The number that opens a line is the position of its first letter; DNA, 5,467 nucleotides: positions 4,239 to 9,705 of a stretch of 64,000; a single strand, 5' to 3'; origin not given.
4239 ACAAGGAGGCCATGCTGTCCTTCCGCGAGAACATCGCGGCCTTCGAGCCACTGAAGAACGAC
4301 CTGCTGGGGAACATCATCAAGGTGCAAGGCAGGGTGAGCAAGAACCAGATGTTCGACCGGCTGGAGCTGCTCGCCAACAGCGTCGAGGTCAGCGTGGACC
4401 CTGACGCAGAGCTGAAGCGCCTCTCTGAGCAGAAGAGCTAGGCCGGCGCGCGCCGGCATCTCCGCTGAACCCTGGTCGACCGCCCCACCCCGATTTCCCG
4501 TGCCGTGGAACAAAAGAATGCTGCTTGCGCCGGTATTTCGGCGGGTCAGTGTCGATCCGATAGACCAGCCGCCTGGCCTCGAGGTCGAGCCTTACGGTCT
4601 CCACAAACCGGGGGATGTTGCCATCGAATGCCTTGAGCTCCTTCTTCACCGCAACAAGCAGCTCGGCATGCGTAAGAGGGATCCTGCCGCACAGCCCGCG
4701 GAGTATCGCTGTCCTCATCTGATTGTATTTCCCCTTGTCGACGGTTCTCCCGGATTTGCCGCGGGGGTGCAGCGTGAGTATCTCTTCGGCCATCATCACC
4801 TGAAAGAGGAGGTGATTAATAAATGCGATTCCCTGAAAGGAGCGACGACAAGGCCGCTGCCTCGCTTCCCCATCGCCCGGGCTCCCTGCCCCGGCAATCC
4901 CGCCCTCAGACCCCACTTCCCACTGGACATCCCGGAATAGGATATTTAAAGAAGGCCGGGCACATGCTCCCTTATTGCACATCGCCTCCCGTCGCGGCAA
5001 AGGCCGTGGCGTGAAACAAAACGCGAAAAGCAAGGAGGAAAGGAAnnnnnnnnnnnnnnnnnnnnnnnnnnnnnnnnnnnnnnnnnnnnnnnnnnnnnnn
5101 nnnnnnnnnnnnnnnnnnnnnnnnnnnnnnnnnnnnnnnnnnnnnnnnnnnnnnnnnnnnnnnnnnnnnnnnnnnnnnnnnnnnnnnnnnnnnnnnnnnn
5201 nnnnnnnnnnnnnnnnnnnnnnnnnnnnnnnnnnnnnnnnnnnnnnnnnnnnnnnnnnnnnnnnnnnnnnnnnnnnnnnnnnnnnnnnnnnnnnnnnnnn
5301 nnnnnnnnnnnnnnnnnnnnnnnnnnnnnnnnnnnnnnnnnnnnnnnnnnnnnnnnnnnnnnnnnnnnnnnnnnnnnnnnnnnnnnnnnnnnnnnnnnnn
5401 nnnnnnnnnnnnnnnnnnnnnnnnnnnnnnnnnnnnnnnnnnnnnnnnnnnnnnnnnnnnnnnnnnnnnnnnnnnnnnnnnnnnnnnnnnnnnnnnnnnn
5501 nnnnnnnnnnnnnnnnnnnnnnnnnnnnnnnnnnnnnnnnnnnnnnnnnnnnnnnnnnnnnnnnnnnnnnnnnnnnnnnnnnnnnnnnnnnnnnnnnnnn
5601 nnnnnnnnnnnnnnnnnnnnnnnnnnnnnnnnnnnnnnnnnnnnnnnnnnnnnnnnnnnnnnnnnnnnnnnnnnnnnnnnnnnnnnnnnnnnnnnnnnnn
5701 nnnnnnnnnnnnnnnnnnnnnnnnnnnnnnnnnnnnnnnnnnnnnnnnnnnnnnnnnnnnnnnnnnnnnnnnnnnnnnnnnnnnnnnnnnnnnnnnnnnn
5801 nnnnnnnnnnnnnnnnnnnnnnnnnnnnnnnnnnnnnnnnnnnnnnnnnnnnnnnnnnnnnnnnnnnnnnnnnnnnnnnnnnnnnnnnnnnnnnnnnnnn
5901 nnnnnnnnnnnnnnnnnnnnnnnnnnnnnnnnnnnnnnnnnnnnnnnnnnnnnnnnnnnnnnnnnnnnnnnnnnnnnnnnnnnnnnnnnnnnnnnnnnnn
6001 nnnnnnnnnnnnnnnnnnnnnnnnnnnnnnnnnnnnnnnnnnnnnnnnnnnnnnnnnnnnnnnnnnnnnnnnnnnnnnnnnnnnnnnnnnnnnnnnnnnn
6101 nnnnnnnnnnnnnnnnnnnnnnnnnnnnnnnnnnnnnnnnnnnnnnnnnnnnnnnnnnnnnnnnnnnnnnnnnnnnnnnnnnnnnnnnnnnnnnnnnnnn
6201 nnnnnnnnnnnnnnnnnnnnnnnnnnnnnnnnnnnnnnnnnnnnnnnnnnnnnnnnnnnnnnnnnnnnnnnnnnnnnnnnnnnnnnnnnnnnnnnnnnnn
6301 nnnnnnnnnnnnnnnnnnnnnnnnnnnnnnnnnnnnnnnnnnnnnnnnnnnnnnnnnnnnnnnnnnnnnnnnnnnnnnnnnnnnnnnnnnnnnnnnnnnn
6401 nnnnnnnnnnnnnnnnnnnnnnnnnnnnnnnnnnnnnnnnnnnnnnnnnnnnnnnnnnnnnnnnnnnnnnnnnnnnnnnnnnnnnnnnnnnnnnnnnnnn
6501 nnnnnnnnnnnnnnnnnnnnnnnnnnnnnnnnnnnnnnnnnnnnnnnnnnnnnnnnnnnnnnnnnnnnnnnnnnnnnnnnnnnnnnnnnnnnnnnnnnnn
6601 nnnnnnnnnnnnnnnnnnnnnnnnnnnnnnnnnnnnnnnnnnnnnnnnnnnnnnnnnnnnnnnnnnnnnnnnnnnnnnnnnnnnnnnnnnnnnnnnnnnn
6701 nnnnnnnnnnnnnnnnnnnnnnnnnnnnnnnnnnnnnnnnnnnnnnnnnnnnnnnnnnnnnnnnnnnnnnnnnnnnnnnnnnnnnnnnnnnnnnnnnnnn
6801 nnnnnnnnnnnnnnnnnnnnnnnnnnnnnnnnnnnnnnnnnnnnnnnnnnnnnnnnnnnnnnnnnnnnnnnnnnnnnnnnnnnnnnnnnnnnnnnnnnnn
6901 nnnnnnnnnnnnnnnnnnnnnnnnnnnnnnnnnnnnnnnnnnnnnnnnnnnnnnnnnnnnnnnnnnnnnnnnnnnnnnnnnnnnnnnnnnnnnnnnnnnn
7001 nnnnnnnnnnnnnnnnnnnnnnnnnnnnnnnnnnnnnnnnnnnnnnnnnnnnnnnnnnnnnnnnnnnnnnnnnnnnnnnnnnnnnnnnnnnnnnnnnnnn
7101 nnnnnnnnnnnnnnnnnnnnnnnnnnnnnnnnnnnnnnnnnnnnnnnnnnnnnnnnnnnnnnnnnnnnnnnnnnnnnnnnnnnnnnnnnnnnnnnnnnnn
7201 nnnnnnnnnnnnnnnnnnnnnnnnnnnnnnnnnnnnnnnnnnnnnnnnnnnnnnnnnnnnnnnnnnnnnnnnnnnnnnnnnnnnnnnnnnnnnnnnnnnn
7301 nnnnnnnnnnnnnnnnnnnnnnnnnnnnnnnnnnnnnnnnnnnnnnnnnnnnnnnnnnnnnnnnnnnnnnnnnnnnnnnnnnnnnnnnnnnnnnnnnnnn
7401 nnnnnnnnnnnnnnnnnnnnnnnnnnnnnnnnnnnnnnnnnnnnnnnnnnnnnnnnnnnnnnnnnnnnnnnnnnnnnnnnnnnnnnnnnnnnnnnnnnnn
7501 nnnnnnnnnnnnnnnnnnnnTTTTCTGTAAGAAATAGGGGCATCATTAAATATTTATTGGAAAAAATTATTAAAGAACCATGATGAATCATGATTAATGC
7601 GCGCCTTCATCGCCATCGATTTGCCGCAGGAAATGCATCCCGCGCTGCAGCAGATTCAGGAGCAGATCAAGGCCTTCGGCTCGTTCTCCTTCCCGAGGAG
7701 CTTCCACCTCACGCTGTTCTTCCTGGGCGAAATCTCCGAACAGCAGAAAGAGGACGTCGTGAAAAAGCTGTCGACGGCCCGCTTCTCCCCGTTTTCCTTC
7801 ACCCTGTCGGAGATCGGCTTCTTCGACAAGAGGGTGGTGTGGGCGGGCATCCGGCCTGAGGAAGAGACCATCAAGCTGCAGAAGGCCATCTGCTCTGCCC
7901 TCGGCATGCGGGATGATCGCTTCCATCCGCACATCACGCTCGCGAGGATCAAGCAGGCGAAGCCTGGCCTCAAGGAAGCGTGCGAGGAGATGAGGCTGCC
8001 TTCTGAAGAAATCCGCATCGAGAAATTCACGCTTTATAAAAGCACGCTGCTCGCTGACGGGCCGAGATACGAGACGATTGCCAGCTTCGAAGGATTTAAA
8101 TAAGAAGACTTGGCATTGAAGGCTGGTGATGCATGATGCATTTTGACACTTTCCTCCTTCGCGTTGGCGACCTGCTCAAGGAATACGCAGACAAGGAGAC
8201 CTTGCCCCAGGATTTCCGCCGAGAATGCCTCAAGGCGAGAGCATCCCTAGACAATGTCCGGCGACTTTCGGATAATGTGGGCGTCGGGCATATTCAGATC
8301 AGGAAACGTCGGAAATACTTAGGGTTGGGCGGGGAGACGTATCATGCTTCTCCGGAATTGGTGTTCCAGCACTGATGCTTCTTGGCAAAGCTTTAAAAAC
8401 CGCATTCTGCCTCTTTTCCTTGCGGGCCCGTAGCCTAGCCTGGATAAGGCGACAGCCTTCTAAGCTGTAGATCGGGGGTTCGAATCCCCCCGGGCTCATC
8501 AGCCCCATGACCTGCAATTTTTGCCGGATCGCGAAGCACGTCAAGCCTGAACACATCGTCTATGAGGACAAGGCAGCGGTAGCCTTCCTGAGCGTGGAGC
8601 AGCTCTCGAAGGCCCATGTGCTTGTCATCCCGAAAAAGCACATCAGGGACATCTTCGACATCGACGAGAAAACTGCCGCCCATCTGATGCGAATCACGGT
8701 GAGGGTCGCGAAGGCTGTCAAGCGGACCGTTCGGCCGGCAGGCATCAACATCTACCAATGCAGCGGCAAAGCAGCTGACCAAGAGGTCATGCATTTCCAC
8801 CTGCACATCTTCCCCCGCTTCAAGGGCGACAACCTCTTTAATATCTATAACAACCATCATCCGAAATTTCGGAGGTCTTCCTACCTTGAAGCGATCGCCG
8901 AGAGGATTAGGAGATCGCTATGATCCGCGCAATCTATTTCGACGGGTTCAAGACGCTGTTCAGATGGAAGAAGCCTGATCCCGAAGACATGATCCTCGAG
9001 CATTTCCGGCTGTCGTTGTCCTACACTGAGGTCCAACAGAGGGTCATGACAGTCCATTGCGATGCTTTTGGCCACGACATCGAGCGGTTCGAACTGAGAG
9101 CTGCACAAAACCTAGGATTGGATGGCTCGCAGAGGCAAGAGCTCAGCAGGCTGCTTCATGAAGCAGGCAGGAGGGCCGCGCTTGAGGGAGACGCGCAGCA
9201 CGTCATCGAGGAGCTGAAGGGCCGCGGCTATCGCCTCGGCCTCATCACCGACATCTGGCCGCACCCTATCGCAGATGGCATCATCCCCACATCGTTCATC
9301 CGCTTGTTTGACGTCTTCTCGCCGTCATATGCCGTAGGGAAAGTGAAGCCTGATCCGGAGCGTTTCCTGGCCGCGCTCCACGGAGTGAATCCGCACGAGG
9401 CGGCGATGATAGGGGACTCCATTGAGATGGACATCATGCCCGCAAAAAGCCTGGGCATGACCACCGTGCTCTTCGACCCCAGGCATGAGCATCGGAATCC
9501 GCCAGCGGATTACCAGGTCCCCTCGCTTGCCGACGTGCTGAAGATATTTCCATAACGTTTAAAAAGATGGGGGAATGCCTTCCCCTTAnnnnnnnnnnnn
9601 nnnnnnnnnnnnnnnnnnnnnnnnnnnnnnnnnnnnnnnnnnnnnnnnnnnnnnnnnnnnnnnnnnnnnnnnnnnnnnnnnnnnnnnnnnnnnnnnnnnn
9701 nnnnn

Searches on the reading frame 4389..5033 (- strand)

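Call 106: search_protein_families(library=pfam, proteins=[window:4389-5033:-], max_evalue=0.00001)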
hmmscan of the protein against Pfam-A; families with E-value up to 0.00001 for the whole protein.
window:4389-5033:- (214 aa): 1 family
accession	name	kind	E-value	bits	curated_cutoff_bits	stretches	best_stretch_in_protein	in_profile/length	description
PF22278.2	DUF6958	-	1.1e-16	61.3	27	1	85-166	2-89/90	Family of unknown function (DUF6958)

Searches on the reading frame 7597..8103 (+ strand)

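Call 106: search_protein_families(library=pfam, proteins=[window:7597-8103:+], max_evalue=0.00001)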
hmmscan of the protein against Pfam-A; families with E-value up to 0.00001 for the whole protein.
window:7597-8103:+ (168 aa): 3 families
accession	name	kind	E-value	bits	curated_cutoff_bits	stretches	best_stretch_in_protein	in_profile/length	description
PF02834.22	LigT_PEase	-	6.5e-24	84.4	23.3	2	7-82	1-87/87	LigT like Phosphoesterase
PF13563.12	2_5_RNA_ligase2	-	1.9e-16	60.9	27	1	35-148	25-147/152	2'-5' RNA ligase superfamily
PF10469.15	AKAP7_NLS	-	7.5e-06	26.4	24.4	0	17-126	18-157/208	AKAP7 2'5' RNA ligase-like domain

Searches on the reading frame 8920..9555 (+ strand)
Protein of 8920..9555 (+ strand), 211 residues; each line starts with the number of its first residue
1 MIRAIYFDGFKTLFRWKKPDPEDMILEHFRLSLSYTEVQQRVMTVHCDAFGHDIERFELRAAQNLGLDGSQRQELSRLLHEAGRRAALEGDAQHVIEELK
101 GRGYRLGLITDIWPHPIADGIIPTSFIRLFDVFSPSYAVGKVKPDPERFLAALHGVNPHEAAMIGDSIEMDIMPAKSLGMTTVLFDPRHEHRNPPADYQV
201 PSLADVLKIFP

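Call 106: search_protein_families(library=pfam, proteins=[window:8920-9555:+], max_evalue=0.00001)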
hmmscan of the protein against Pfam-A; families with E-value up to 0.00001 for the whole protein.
window:8920-9555:+ (211 aa): 3 families
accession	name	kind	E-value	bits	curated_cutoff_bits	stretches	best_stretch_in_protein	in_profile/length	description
PF13419.12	HAD_2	-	2.1e-12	47.9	23.8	1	90-184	82-177/178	Haloacid dehalogenase-like hydrolase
PF00702.32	Hydrolase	-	1.2e-11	45.8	26.4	1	88-179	99-191/191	haloacid dehalogenase-like hydrolase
PF13242.12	Hydrolase_like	-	5.3e-08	33.1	22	1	143-185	4-48/75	HAD-hyrolase-like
